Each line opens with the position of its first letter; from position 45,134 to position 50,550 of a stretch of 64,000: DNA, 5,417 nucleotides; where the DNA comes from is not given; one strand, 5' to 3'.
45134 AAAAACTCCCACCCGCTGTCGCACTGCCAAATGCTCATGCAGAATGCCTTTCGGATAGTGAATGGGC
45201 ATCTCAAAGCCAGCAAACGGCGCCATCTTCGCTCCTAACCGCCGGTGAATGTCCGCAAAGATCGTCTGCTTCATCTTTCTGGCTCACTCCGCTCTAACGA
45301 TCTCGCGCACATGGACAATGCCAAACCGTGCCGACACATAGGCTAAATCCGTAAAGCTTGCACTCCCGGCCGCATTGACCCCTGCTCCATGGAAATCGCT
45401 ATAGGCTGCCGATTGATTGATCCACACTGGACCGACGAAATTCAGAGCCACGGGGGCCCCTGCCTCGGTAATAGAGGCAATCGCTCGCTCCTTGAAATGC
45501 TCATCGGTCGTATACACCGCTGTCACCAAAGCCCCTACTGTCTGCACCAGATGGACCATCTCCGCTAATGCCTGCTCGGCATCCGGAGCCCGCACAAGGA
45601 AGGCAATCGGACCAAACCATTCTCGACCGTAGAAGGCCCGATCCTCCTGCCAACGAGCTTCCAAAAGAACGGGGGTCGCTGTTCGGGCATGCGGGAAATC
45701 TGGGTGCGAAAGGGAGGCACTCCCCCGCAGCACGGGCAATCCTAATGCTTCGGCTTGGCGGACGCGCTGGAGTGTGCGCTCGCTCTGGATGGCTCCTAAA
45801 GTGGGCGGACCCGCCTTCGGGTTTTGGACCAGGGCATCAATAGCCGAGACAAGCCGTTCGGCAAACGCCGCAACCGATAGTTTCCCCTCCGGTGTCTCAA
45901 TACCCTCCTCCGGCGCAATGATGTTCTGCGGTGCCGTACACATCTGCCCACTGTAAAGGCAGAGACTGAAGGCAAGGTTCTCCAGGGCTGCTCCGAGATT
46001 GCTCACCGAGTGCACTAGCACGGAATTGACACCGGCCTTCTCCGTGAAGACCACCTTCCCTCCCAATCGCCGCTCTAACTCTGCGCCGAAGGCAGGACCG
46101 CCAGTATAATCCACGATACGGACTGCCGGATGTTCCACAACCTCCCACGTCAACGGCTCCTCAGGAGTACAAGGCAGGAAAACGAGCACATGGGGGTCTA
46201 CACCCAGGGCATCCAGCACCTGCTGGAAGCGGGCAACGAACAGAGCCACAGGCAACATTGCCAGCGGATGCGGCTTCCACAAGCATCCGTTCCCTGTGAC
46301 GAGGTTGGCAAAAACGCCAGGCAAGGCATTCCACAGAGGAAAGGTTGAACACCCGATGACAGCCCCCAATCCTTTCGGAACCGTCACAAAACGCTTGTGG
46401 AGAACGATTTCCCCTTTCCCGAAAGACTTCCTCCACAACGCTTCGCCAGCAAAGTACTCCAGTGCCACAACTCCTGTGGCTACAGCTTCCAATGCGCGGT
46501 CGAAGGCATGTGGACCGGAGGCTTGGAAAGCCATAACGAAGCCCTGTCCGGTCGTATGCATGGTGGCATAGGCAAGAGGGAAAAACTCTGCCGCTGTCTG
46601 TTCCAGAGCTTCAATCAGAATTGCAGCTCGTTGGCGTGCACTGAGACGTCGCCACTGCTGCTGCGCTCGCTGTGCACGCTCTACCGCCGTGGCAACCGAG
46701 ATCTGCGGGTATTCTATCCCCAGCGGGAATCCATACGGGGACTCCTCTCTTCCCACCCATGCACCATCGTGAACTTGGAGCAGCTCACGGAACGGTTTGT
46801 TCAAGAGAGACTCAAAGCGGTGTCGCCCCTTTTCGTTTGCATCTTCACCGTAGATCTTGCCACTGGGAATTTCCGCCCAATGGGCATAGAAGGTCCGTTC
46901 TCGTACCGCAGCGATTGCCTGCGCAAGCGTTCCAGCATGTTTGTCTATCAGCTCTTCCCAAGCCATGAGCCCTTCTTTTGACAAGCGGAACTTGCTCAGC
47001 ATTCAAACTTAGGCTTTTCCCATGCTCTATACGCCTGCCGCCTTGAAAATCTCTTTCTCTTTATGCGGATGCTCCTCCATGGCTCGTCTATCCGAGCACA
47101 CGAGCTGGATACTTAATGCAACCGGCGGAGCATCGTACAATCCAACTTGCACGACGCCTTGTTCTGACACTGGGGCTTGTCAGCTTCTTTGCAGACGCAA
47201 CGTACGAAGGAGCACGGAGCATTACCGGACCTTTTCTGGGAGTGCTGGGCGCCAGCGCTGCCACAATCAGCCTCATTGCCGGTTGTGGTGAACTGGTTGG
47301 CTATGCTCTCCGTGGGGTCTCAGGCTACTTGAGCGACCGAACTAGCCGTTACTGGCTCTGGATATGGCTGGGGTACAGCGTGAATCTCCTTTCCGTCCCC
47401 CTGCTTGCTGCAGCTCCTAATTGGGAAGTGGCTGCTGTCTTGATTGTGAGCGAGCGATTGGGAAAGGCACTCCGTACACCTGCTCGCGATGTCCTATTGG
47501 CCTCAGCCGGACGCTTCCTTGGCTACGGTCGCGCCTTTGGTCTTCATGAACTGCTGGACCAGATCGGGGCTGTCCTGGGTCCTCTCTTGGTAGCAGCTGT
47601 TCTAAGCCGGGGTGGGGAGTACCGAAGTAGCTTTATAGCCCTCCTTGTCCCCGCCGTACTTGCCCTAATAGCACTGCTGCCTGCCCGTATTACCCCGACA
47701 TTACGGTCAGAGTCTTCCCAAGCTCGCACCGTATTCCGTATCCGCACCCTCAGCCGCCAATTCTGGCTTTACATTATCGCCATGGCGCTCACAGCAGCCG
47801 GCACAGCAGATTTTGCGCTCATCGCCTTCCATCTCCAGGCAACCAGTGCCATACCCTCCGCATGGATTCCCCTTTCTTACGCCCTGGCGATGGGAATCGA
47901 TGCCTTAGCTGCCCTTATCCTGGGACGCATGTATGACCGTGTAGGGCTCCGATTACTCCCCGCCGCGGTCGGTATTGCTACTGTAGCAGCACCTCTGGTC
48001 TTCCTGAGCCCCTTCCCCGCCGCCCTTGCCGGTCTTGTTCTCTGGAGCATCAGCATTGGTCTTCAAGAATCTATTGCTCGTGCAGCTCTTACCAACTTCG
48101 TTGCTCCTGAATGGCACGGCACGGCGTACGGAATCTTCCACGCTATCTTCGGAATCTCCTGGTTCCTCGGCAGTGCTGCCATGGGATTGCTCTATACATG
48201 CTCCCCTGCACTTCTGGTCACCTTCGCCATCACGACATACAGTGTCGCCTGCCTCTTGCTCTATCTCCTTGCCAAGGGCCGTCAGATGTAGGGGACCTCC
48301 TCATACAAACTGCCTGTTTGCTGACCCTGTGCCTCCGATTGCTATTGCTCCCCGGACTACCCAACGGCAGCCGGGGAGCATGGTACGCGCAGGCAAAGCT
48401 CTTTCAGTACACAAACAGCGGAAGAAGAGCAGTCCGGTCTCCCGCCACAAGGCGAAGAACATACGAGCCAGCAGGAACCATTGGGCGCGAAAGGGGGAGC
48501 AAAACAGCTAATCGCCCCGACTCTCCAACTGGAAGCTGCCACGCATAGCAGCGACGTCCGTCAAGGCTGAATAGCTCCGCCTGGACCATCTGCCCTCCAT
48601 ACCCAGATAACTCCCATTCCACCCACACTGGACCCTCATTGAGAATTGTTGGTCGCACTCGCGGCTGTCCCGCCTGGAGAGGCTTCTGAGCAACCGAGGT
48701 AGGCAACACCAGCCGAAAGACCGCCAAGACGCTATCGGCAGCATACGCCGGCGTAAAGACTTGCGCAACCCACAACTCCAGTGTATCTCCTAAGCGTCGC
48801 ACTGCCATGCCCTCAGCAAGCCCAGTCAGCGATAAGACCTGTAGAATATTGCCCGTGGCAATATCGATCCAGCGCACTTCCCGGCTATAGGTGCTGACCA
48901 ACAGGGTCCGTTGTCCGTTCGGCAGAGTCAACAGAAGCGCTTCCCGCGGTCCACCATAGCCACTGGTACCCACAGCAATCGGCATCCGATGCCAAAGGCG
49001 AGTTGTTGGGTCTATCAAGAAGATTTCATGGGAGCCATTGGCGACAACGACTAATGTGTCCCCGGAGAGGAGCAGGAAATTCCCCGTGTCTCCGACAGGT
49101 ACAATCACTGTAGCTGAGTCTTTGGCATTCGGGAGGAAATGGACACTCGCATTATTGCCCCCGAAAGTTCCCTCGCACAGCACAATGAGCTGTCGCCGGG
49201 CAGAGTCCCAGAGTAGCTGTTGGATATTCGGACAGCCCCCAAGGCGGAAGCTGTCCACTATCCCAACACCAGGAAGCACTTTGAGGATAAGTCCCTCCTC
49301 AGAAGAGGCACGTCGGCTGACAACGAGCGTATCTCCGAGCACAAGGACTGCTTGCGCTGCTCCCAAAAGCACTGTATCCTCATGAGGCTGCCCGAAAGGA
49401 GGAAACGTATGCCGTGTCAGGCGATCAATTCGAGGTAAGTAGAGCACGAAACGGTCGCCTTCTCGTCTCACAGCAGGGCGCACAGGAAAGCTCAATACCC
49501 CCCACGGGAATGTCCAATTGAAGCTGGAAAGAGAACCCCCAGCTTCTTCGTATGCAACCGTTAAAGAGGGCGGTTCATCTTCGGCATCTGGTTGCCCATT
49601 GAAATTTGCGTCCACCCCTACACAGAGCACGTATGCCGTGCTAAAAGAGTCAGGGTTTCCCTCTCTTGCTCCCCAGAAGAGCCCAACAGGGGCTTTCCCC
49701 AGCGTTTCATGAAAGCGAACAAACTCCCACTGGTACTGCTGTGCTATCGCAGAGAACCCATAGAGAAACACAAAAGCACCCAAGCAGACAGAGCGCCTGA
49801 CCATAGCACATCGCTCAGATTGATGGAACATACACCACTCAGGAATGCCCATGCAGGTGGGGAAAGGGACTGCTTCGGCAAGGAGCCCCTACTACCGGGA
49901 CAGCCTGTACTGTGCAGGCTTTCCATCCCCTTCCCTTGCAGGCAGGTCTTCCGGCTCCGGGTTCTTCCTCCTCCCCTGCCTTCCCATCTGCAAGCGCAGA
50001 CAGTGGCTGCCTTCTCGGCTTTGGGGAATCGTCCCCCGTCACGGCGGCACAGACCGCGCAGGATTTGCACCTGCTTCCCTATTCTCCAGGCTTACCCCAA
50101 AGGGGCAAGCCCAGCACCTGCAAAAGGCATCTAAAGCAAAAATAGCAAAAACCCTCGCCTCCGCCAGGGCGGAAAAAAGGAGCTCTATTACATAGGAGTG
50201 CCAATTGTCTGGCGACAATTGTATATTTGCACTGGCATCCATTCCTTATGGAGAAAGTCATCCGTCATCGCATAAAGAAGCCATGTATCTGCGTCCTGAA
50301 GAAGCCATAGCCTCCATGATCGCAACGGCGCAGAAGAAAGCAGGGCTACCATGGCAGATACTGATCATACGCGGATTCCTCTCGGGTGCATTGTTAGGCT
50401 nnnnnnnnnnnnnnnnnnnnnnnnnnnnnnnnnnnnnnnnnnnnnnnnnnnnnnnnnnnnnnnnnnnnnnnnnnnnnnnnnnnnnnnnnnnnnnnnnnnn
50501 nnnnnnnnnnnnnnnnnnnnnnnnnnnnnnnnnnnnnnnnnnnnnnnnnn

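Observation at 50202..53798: Heme-copper oxidase cluster whose catalytic subunit has Asn-Glu in place of the cross-linked Tyr: likely a B-family-derived nitric oxide reductase rather than an O2 reductase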

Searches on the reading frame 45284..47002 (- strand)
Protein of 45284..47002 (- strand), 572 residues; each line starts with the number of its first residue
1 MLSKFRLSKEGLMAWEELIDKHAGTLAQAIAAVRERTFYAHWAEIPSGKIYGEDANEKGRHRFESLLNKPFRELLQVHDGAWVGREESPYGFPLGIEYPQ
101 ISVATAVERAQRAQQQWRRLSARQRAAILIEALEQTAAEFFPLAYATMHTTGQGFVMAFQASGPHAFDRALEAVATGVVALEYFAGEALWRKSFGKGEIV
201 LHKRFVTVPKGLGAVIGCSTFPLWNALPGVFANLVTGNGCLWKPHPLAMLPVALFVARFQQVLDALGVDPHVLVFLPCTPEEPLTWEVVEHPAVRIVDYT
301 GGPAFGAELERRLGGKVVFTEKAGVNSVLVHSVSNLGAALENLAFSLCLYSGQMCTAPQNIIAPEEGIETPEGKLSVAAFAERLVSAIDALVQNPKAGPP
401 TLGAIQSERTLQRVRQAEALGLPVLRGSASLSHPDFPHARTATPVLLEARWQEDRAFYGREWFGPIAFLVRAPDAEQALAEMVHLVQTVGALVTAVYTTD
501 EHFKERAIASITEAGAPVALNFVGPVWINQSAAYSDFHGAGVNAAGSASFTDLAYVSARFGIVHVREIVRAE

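Call 50: search_protein_families(library=pfam, proteins=[window:45284-47002:-], max_evalue=0.001)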
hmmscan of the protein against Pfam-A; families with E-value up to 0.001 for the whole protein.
window:45284-47002:- (572 aa): 1 family
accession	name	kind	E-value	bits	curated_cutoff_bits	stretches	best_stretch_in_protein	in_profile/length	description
PF00171.27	Aldedh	-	5.5e-37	127.8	23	1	103-531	31-425/461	Aldehyde dehydrogenase family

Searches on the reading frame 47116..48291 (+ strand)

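Call 50: search_protein_families(library=pfam, proteins=[window:47116-48291:+], max_evalue=0.001)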
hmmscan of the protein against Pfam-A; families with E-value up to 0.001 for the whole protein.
window:47116-48291:+ (391 aa): 2 families
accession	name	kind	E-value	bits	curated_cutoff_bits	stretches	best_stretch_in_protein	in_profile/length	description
PF07690.21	MFS_1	-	1.9e-25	90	33.4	1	33-352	11-346/347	Major Facilitator Superfamily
PF11700.14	ATG22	-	0.00014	21.2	24.1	1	141-188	423-470/482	Vacuole effluxer Atg22 like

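Call 78: search_protein_families(library=ncbifam, proteins=[window:47116-48288:+], max_evalue=0.001)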
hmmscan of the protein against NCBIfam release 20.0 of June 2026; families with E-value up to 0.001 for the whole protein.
window:47116-48288:+ (391 aa): 0 families

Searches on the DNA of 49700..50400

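Call 68: search_rna_families(source=window, start=49700, end=50400, threshold=evalue, max_evalue=1)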
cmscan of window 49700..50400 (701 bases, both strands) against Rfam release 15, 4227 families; matches with E-value up to 1: 2.
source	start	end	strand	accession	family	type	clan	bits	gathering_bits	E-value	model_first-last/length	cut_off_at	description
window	49924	50136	-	RF00174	Cobalamin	Cis-reg; riboswitch;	CL00101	102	31.5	2.4e-26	1-189/189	no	Cobalamin riboswitch aptamer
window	50352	50390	+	RF00339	snoR60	Gene; snRNA; snoRNA; CD-box;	CL00074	18.4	40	0.63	1-72/72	no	Small nucleolar RNA snoR60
